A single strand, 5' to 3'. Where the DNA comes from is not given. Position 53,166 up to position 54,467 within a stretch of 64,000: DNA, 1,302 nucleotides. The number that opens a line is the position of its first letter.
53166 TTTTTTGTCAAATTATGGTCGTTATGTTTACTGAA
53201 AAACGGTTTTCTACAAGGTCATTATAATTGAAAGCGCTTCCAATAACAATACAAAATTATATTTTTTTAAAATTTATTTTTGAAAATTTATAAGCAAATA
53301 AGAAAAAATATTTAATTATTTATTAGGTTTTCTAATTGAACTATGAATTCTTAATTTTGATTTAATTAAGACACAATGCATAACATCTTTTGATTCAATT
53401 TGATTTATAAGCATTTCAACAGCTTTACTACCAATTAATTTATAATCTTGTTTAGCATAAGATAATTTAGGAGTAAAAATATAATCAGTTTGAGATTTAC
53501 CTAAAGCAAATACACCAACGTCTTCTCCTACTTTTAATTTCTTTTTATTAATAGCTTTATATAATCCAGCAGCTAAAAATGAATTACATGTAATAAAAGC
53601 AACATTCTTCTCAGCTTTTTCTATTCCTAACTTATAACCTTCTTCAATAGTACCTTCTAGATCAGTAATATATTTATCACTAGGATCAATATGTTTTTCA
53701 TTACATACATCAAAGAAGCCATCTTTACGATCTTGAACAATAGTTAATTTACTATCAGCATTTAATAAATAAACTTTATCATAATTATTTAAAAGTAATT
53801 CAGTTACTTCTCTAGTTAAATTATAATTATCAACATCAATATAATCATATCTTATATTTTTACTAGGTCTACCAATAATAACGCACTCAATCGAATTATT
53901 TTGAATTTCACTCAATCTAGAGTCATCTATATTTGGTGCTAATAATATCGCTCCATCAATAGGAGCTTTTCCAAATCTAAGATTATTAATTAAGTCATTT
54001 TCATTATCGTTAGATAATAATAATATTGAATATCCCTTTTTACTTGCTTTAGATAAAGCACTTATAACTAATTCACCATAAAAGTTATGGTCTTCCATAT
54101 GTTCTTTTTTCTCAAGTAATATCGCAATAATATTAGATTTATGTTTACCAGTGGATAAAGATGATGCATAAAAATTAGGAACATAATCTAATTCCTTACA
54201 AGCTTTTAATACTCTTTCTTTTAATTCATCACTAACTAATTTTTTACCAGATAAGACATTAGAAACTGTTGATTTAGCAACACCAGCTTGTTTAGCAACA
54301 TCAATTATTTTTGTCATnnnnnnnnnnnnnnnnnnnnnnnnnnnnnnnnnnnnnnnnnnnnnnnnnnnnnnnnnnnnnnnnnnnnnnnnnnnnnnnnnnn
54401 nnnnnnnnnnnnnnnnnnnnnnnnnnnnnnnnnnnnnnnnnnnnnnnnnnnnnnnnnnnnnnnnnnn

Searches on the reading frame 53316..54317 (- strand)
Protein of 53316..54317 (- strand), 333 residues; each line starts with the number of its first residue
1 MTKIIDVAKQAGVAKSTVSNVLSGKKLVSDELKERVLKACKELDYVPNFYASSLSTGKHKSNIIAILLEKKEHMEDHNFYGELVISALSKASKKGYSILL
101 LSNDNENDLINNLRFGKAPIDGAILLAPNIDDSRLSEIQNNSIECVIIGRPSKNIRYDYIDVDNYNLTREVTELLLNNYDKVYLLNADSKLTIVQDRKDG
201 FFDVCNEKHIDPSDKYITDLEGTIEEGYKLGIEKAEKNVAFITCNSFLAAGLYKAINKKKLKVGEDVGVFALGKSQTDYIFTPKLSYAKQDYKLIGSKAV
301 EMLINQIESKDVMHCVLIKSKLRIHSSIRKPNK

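Call 59: search_protein_families(library=pfam, max_evalue=0.0001, proteins=[window:53316-54317:-])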
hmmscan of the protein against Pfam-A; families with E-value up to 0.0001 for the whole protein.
window:53316-54317:- (333 aa): 4 families
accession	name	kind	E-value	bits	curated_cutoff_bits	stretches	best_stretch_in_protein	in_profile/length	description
PF00356.27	LacI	-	4.6e-17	62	27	1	4-48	2-46/46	Bacterial regulatory proteins, lacI family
PF13377.12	Peripla_BP_3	-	8.3e-17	62.2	26.5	1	182-324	12-163/167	Periplasmic binding protein-like domain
PF00532.27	Peripla_BP_1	-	2.8e-09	37.3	22.2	1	75-322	11-277/281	Periplasmic binding proteins and sugar binding domain of LacI family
PF13407.12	Peripla_BP_4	-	1e-06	28.9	35.1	1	138-310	76-257/258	Periplasmic binding protein domain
